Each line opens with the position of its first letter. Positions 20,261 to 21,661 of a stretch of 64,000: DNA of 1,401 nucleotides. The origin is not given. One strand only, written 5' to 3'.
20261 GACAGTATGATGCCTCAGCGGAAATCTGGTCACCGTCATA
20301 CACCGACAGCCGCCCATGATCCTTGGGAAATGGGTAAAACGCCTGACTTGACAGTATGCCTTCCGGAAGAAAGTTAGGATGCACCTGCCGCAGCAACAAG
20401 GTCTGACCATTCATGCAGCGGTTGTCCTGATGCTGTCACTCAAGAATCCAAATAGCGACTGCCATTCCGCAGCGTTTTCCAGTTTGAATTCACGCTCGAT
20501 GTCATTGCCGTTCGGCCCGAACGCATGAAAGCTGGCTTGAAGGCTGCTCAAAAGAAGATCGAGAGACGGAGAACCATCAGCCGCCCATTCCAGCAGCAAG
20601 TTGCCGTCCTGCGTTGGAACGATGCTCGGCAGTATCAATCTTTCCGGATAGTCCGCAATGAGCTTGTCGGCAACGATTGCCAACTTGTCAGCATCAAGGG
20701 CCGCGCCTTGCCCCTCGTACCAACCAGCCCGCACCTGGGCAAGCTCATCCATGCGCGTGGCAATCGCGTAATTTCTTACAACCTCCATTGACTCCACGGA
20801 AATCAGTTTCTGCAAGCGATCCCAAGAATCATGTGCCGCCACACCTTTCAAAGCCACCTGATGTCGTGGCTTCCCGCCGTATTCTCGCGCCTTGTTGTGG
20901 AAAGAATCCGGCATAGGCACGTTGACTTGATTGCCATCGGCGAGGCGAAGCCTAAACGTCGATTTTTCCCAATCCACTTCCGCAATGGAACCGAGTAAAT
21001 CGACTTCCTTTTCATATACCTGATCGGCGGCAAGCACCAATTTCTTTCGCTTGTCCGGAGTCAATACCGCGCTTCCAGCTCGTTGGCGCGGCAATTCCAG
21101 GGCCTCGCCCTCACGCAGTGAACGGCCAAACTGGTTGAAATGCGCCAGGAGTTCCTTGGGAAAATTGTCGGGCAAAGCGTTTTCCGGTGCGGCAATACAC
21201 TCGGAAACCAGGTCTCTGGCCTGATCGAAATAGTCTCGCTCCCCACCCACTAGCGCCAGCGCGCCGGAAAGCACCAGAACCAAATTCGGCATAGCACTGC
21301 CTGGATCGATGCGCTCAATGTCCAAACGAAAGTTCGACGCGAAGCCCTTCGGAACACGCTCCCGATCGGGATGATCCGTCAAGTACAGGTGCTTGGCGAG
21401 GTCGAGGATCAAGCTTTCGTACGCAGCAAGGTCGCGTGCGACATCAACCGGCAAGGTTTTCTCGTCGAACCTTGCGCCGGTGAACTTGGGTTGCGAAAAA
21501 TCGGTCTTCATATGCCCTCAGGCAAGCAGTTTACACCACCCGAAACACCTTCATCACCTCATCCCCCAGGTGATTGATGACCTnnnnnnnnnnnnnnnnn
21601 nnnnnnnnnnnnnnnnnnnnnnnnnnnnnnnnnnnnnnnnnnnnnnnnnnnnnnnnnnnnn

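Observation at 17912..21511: Three-gene operon P366-P124-helicase immediately downstream of the Type III mod gene: candidate helicase-based defense module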

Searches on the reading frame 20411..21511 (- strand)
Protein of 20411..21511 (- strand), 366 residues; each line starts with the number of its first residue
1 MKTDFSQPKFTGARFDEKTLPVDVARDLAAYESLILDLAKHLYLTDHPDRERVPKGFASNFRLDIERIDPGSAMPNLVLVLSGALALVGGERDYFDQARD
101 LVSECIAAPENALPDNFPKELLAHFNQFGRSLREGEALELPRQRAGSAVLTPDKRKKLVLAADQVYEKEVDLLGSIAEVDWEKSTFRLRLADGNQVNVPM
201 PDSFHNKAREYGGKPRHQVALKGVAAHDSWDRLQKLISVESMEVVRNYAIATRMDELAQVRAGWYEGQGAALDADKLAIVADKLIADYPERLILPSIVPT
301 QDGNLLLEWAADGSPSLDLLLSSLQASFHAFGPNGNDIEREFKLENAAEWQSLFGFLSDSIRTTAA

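Call 3: search_protein_families(library=pfam, proteins=[window:20411-21511:-], max_evalue=0.01)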
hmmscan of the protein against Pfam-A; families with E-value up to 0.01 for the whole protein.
window:20411-21511:- (366 aa): 0 families

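Call 4: search_protein_families(library=padloc, proteins=[window:20411-21511:-], max_evalue=0.01)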
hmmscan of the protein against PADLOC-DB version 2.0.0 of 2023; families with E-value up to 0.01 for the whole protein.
window:20411-21511:- (366 aa): 4 families
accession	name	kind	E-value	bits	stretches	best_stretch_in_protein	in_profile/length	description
PDLC04575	PDC-M32A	-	1.2e-127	424.1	1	1-362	1-372/375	-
PDLC04574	PDC-M32A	-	1.8e-87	291.7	1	2-360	2-371/376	-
PDLC04576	PDC-M32A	-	2.1e-52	176.1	1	3-343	6-355/375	-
PDLC04577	PDC-M32A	-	1.1e-28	98.4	1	9-313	11-331/384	-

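Call 9: search_protein_families(library=ncbifam, proteins=[window:20411-21511:-], max_evalue=0.01)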
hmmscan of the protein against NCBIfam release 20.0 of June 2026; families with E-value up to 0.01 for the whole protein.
window:20411-21511:- (366 aa): 0 families

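Call 12: find_homologous_proteins(query=window:20411-21511:-)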
Query window:20411-21511:- (366 aa): 280 proteins with E <= 0.001 among 8000 candidates; the best 120 are listed.
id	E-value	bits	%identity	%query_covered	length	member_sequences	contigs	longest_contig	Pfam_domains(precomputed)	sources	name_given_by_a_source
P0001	2.4e-234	795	97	100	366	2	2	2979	-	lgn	-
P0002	2.3e-215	732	89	100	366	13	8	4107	-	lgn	-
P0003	7.0e-211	718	87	100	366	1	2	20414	-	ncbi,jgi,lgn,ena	-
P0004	7.1e-210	714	87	100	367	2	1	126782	-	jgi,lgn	jgi:hypothetical protein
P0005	9.2e-206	701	84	100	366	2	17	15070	-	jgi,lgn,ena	-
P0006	1.7e-204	697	84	100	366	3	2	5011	-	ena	-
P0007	1.5e-203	694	84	100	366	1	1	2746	-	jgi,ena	-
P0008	2.2e-203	693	85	100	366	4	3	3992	-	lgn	-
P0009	6.4e-202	688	84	100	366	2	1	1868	-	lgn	-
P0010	2.0e-201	687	84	100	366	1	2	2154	-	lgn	-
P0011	2.8e-201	686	83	100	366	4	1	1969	-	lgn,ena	-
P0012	6.0e-199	678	82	100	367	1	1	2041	-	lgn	-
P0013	2.0e-197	673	82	100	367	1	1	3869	-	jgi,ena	-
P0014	6.8e-197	672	82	100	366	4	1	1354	-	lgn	-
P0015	6.9e-196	668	81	100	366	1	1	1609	-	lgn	-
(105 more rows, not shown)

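Call 14: find_related_loci(query=A1, collection=genome_contigs, flank=10000)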
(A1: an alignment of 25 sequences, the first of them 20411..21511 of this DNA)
Query A1 (366 aa) in genome_contigs; peptide patterns used: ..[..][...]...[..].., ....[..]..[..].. (x = any residue, [..] = any of these).
84 stretches matched a pattern; 37 encode a relative of the query (tblastn E <= 1e-3); 35 distinct loci.
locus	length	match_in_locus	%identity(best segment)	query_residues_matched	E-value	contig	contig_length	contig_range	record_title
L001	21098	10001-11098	67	1-366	8e-168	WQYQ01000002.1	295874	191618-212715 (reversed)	MAG: Betaproteobacteria bacterium isolate Emb289P4bin18 Ga0123357_10000005, whole genome shotgun sequence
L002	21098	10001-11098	66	1-366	2e-161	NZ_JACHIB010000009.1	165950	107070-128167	Castellaniella defragrans strain DSM 12141 Ga0415270_09, whole genome shotgun sequence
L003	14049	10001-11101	66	1-366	9e-161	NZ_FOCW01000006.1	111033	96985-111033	Brachymonas denitrificans DSM 15123, whole genome shotgun sequence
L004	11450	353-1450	61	1-366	3e-155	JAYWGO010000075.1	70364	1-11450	MAG: Polaromonas sp. isolate GLR22_GL16_DN_3_concoct_116 GLR22_GL16_DN_3_concoct_116_74, whole genome shotgun sequence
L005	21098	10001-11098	61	1-366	7e-151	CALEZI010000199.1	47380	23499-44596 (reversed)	MAG TPA_asm: uncultured Rhodanobacteraceae bacterium isolate SRR1506987_bin.164_CONCOCT_v1.1_MAG genome assembly, contig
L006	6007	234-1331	60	1-366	2e-147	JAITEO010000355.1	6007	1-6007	MAG: Zoogloeaceae bacterium isolate Nm470_bin6 k119_2540856, whole genome shotgun sequence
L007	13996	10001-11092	61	1-362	5e-146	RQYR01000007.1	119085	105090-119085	Comamonadaceae bacterium OH2545_COT-014 scaffold_6, whole genome shotgun sequence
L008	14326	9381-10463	59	1-361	2e-143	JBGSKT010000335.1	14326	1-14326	MAG: Lysobacterales bacterium isolate JTS-AC188 k141_4317816, whole genome shotgun sequence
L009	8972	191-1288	57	1-366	4e-143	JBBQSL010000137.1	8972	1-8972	MAG: Kiritimatiellales bacterium isolate Co_metawrap_1747 Cmw_1747_k141_23075603_length_8972_cov_12.0000, whole genome s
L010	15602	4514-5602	59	1-362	5e-140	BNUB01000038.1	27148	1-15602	Betaproteobacteria bacterium MS502-43 DNA, sequence038, whole genome shotgun sequence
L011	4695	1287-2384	57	1-366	1e-141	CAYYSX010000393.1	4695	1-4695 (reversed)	MAG TPA_asm: uncultured Verrucomicrobiota bacterium isolate SRP344714_co2_9 genome assembly, contig: NODE_47262_length_4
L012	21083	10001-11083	55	1-361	1e-139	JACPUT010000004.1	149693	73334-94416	MAG: Acidobacteria bacterium isolate NC_groundwater_765_Ag_S2p5_67_25 JBCH_GD18_4_SO25_S179_scaffold_265019, whole genom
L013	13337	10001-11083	55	1-361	2e-135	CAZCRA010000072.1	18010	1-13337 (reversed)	MAG TPA_asm: uncultured Verrucomicrobiales bacterium isolate SRP141376_co5_28 genome assembly, contig: NODE_7592_length_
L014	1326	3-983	58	36-362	7e-147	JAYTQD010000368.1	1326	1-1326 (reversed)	MAG: Acidobacteriaceae bacterium isolate GFS_4547 GFS_4547_367, whole genome shotgun sequence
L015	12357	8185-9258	55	1-358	1e-128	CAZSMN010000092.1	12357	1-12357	MAG TPA_asm: uncultured Chthoniobacterales bacterium isolate SRP242652_co1_74 genome assembly, contig: NODE_4458_length_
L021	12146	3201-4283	55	1-361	7e-139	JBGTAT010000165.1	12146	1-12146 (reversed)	MAG: Terrimicrobiaceae bacterium isolate JTS-AC8 k141_2344861, whole genome shotgun sequence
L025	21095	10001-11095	51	1-361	2e-115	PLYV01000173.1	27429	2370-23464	MAG: Limisphaerales bacterium isolate palsa_1443 73.20120700_P3D.225_contig_345, whole genome shotgun sequence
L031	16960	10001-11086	44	2-357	6e-90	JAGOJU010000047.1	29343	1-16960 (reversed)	MAG: Opitutaceae bacterium isolate Go_SlAct_bin_81 Go_SlAct_5209_length_29343_cov_7.728265, whole genome shotgun sequenc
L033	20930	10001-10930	42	1-309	2e-73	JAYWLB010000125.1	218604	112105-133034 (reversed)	Verrucomicrobiales bacterium BCK34 k141_124, whole genome shotgun sequence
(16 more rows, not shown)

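Call 22: search_solved_structures(query=A1, max_evalue=10)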
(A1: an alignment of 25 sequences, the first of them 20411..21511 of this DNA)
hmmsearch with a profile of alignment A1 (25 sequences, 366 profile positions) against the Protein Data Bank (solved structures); distinct sequences matched with E-value up to 10: 0.

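Call 28: predict_structure(alignment_id=A1)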
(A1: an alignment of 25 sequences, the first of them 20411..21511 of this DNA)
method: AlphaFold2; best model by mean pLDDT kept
length: 366 residues; sequences in the alignment: 25
mean_pLDDT: 84.7   pTM: 0.69
mean pLDDT of the five models: 84.7, 84.4, 82.6, 82.4, 82.1
residues with pLDDT >= 90: 198; 70-90: 117; 50-70: 27; < 50: 24
segments of 3 or more residues with pLDDT < 50: 1-5, 67-83
pLDDT, mean of each block of 10 residues (from residue 1): 51 68 76 90 89 80 57 39 52 83 88 85 89 87 81 91 85 94 94 91 92 93 91 90 94 95 91 95 95 94 96 94 96 87 96 94 62
secondary structure, 60 per line:
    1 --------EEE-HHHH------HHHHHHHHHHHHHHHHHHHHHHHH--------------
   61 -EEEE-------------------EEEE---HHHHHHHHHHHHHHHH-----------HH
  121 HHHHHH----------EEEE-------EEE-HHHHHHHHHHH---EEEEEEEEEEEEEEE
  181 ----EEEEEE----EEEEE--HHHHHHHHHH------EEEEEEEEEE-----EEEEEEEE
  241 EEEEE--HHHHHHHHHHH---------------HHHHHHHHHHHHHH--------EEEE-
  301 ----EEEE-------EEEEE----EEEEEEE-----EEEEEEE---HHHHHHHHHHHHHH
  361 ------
elements in order: E9-11 H13-16 H23-46 E62-65 E85-88 H92-107 H119-126 E137-140 E148-150 H152-162 E166-180 E185-190 E195-199 H202-211 E218-227 E233-245 H248-258 H274-287 E296-299 E305-308 E316-320 E325-331 E337-343 H347-360

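Call 62: search_protein_families(library=padloc, proteins=[L015:3807-8123:+, L015:2221-3804:+, L025:6178-9936:+, L025:4103-6181:+, L025:11508-13076:+, L031:4609-8367:+, L033:13216-16452:+, L033:6524-8569:+, L033:4967-6454:+, L021:4708-6960:+], max_evalue=1e-10)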
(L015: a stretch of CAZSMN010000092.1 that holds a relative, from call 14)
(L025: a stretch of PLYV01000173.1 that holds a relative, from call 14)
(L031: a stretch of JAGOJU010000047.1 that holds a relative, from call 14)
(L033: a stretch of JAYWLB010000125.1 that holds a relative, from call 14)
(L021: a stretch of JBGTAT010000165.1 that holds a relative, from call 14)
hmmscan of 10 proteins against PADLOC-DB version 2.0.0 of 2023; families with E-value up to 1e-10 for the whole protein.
L015:3807-8123:+ (1438 aa): 12 families
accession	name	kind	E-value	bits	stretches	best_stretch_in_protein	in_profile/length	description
PDLC02643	DrmMI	-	9.5e-86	286.7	3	636-879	658-878/1347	DrmMI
PDLC02638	DrmMI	-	2.2e-66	222.7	2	486-881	538-883/935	DrmMI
PDLC03622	REase_MTase_IIG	-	2.7e-39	132.4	1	487-706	446-653/1524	Type IIG restriction enzyme-methyltransferase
PDLC02645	DrmMI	-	7.3e-39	131.6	2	642-698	658-714/772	DrmMI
PDLC03618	REase_MTase_IIG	-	3.1e-38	128.8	2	642-880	658-876/1429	Type IIG restriction enzyme-methyltransferase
PDLC03611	REase_MTase_IIG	-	3.7e-37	125.4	1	210-567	226-579/1532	Type IIG restriction enzyme-methyltransferase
PDLC03613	REase_MTase_IIG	-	5.6e-36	121.6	1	847-1032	730-904/1250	Type IIG restriction enzyme-methyltransferase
PDLC02644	DrmMI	-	4.9e-35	118.7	2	643-696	175-228/988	DrmMI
PDLC03620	REase_MTase_IIG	-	1.1e-32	110.6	1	637-696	666-725/1378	Type IIG restriction enzyme-methyltransferase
PDLC02639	DrmMI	-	2.3e-31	106.8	2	640-735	330-424/803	DrmMI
PDLC03614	REase_MTase_IIG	-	2.5e-22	76.4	0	256-566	296-601/1584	Type IIG restriction enzyme-methyltransferase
PDLC02646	DrmMI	-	1.9e-17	60.7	1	638-879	39-292/792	DrmMI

L015:2221-3804:+ (527 aa): 19 families
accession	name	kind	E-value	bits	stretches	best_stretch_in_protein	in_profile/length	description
PDLC02621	DrmD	-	1.4e-27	94.4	1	4-115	551-674/1040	DrmD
PDLC02504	BrxHI|BrxHII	-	3e-20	69.8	1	2-119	511-628/971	BrxHII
PDLC02572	DrmA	-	4.7e-19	65.9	1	7-80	556-629/1043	DrmA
PDLC02633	DrmD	-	7.5e-19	65.2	1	6-76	558-632/839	DrmD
PDLC00659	HmaA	-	1.5e-18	64.1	1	3-109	541-647/1176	SNF2 helicase / DEAD-box helicase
PDLC02625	DrmD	-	4.2e-17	59.9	1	14-83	307-380/792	DrmD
PDLC02500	BrxHI|BrxHII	-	1.7e-16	58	1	6-93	509-594/933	BrxHI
PDLC02629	DrmD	-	1.9e-16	57.6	1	27-79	40-92/508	DrmD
PDLC02623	DrmD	-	1.1e-15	54.5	1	15-102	566-654/1040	DrmD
PDLC02624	DrmD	-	9e-15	52.2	1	29-77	422-470/652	DrmD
PDLC02843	DpdE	-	9.5e-15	51.6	1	10-73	602-664/1091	DpdE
PDLC02193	PLD_Helicase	-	1.6e-14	51.1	1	13-115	739-841/905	-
PDLC02853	DpdE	-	2e-13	47.2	1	30-231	556-745/985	DpdE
PDLC02840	DpdE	-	2.5e-13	47.2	1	27-82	609-663/1091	DpdE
PDLC02634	DrmD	-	2.5e-12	43.4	1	15-94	526-605/900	DrmD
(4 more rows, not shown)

L025:6178-9936:+ (1252 aa): 27 families (the best 25 are shown)
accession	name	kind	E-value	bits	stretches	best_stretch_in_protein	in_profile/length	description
PDLC03604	REase_MTase_IIG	-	6.9e-89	297.1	1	731-1125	529-933/1011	Type IIG restriction enzyme-methyltransferase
PDLC03596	REase_MTase_IIG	-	3.6e-72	241.8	3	64-395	71-451/1148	Type IIG restriction enzyme-methyltransferase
PDLC03629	REase_MTase_IIG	-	2.3e-66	222.4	1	730-1148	564-989/1182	Type IIG restriction enzyme-methyltransferase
PDLC03601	REase_MTase_IIG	-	1.6e-65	219.6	2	169-572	198-561/1110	Type IIG restriction enzyme-methyltransferase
PDLC03335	MTase_II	-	5e-61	205.1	1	732-1125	191-572/607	Type II methyltransferase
PDLC03612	REase_MTase_IIG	-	1.2e-52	177.3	1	492-1180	583-1233/1247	Type IIG restriction enzyme-methyltransferase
PDLC03609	REase_MTase_IIG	-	1.3e-30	104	2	731-1132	552-936/1066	Type IIG restriction enzyme-methyltransferase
PDLC03628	REase_MTase_IIG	-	2.8e-28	96.6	1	168-388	151-353/1100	Type IIG restriction enzyme-methyltransferase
PDLC03313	MTase_II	-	1e-27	94.9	1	734-1124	142-515/563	Type II methyltransferase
PDLC02643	DrmMI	-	1.4e-27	94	1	627-808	780-941/1347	DrmMI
PDLC03226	MTase_II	-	7.5e-25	85.6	1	886-1139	306-545/579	Type II methyltransferase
PDLC02529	PglX|PglXI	-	4.3e-20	69.1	0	730-826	351-447/1189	PglX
PDLC03630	REase_MTase_IIG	-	5.2e-19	65.6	1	735-1015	604-908/1100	Type IIG restriction enzyme-methyltransferase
PDLC03248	MTase_II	-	2.1e-15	54.5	1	734-849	83-197/521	Type II methyltransferase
PDLC03267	MTase_II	-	2.9e-15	54.2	1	733-867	103-238/539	Type II methyltransferase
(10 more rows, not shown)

L025:4103-6181:+ (692 aa): 14 families
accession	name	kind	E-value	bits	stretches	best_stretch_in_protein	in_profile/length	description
PDLC02621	DrmD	-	2.2e-28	97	1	148-445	382-677/1040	DrmD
PDLC02623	DrmD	-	2e-23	80.1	1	271-468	508-692/1040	DrmD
PDLC01075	C3a139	-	1.4e-21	74.6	1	2-451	357-780/948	HKD+Snf2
PDLC00659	HmaA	-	1.8e-21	73.7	1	258-399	474-613/1176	SNF2 helicase / DEAD-box helicase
PDLC02500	BrxHI|BrxHII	-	4.8e-19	66.4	1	278-399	463-576/933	BrxHI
PDLC02620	DrmD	-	2.5e-15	53.5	1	167-438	368-616/1060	DrmD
PDLC02619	DrmD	-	4.1e-15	53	1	290-412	408-548/872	DrmD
PDLC02193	PLD_Helicase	-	9.5e-13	45.2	1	253-417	648-818/905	-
PDLC02632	DrmD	-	1.3e-12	45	1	264-425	491-654/662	DrmD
PDLC02625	DrmD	-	1.7e-12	44.7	1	293-441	265-416/792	DrmD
PDLC02633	DrmD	-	3.4e-12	43.2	1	264-412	495-644/839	DrmD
PDLC02840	DpdE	-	1.7e-11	41.2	1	268-416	534-673/1091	DpdE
PDLC02572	DrmA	-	3.2e-11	39.9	1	254-424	475-649/1043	DrmA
PDLC02504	BrxHI|BrxHII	-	8.7e-11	38.5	0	295-458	484-640/971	BrxHII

L025:11508-13076:+ (522 aa): 1 family
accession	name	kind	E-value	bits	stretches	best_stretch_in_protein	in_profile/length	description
PDLC04135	mad3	-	6.4e-11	40.4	0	2-91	1-84/374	mads_3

L031:4609-8367:+ (1252 aa): 33 families (the best 25 are shown)
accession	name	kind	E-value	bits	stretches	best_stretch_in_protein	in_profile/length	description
PDLC03601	REase_MTase_IIG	-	1.9e-64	216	2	446-589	332-482/1110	Type IIG restriction enzyme-methyltransferase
PDLC03596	REase_MTase_IIG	-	2.7e-45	152.8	2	560-906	533-818/1148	Type IIG restriction enzyme-methyltransferase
PDLC03612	REase_MTase_IIG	-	8.2e-39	131.5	2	797-919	805-926/1247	Type IIG restriction enzyme-methyltransferase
PDLC03604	REase_MTase_IIG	-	8.9e-26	88.2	1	785-903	520-643/1011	Type IIG restriction enzyme-methyltransferase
PDLC03628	REase_MTase_IIG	-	1.8e-21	74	1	560-697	487-630/1100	Type IIG restriction enzyme-methyltransferase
PDLC02521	PglX|PglXI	-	4.6e-20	69.2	1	730-899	426-578/1174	PglX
PDLC03338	MTase_II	-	1.1e-19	68.6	1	794-988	241-429/604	Type II methyltransferase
PDLC03629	REase_MTase_IIG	-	1.5e-18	64.1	0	491-676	373-526/1182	Type IIG restriction enzyme-methyltransferase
PDLC03248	MTase_II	-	2.6e-18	64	1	792-920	79-208/521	Type II methyltransferase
PDLC03348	MTase_II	-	2.7e-18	63.8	1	799-1188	347-707/727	Type II methyltransferase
PDLC03335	MTase_II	-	5.7e-18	62.9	1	788-904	185-301/607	Type II methyltransferase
PDLC03609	REase_MTase_IIG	-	9.9e-18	61.3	1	796-918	555-674/1066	Type IIG restriction enzyme-methyltransferase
PDLC02527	PglX|PglXI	-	7.7e-17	58.3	0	501-660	237-389/1332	PglX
PDLC02643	DrmMI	-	4.9e-16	55.8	0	491-656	547-690/1347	DrmMI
PDLC04134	mad2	-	2.2e-15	54.5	0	789-904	353-442/492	mads_2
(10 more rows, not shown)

L033:13216-16452:+ (1078 aa): 3 families
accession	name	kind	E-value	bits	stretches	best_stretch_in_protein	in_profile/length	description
PDLC03040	REase_I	-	6.3e-33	111.7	1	159-768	134-695/1029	Type I restriction enzyme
PDLC03048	REase_I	-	2.2e-22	77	0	155-468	114-395/976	Type I restriction enzyme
PDLC03044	REase_I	-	9.8e-11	38.4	0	693-774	628-708/1034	Type I restriction enzyme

L033:6524-8569:+ (681 aa): 17 families
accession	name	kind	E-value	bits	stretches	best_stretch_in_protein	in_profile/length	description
PDLC03029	MTase_I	-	1.7e-272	903.7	1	2-680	3-660/661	Type I methyltransferase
PDLC03031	MTase_I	-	2.5e-43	146.4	1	12-529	12-520/834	Type I methyltransferase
PDLC03022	MTase_I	-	1.7e-41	140.5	1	159-458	166-442/857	Type I methyltransferase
PDLC03027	MTase_I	-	5.7e-37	125.6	1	140-460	118-407/810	Type I methyltransferase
PDLC03038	MTase_I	-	5.3e-30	102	1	11-433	12-399/896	Type I methyltransferase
PDLC03039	MTase_I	-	2.3e-29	100.1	1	9-459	8-418/708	Type I methyltransferase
PDLC03021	MTase_I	-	2.5e-28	97.2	1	123-464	111-420/491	Type I methyltransferase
PDLC03026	MTase_I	-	9.6e-28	95.5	1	111-464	78-402/487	Type I methyltransferase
PDLC03019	MTase_I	-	5e-27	92.6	1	152-459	143-419/932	Type I methyltransferase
PDLC03035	MTase_I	-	7.8e-27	92.1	1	10-457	12-426/653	Type I methyltransferase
PDLC03032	MTase_I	-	1.7e-24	84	1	155-436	136-390/1001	Type I methyltransferase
PDLC03033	MTase_I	-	4.2e-22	76.8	1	139-466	161-468/541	Type I methyltransferase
PDLC03028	MTase_I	-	5.4e-22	75.7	1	12-435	733-1140/1236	Type I methyltransferase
PDLC03240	MTase_II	-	2.5e-19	67.5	1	159-456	164-425/511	Type II methyltransferase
PDLC04134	mad2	-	1.7e-16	58.2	1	6-459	139-484/492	mads_2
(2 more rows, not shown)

L033:4967-6454:+ (495 aa): 0 families

L021:4708-6960:+ (750 aa): 56 families (the best 25 are shown)
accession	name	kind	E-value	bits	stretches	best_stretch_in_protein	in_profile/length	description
PDLC03378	MTase_II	-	2.3e-163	541.4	2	31-383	4-332/344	Type II methyltransferase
PDLC00033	DruM2|DruM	-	3.7e-150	498.3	2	27-380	19-363/368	DNA cytosine methylase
PDLC03234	MTase_II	-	1.8e-144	479.7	3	408-748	5-369/375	Type II methyltransferase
PDLC03326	MTase_II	-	1.8e-125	417.4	3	32-398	7-393/412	Type II methyltransferase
PDLC03237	MTase_II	-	4.9e-107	357.1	4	410-580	796-973/1036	Type II methyltransferase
PDLC00026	DruM2|DruM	-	1.3e-95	318.9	2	408-748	5-321/336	DNA cytosine methylase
PDLC03272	MTase_II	-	4.8e-89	297.3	2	401-748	68-393/407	Type II methyltransferase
PDLC02648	DrmMII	-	2.4e-85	285.1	4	250-382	321-452/468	DrmMII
PDLC03279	MTase_II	-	3.8e-82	274.5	3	32-379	5-351/587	Type II methyltransferase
PDLC02656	DrmMII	-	7.1e-82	273.8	4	295-380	384-468/491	DrmMII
PDLC02649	DrmMII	-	5.2e-79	264.2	4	111-243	118-255/422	DrmMII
PDLC00030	DruM2|DruM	-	2.8e-75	251.8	4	408-577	6-186/380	DNA cytosine methylase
PDLC03381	MTase_II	-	8.3e-74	247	3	268-610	29-358/396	Type II methyltransferase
PDLC03270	MTase_II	-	8.6e-74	246.4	2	32-218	3-171/309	Type II methyltransferase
PDLC03225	MTase_II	-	4.4e-73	245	4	298-382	519-599/615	Type II methyltransferase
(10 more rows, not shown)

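Call 90: search_protein_families(library=pfam, alignment_id=A1, max_evalue=10)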
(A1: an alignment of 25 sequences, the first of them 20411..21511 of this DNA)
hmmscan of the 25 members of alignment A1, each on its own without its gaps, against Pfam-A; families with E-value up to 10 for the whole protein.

A. member 1, window:20411-21511:- (366 aa): 0 families

B. families by the number of members that match (of 25 scanned): 5 families
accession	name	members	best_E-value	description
PF24642.1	DUF7636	2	0.16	Domain of unknown function (DUF7636)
PF19669.4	DUF6172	1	0.007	Family of unknown function (DUF6172)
PF25155.1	NTF2_YvbJ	1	0.076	YvbJ NTF2-like domain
PF14980.11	TIP39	1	0.24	TIP39 peptide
PF14760.11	Rnk_N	1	0.92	Rnk N-terminus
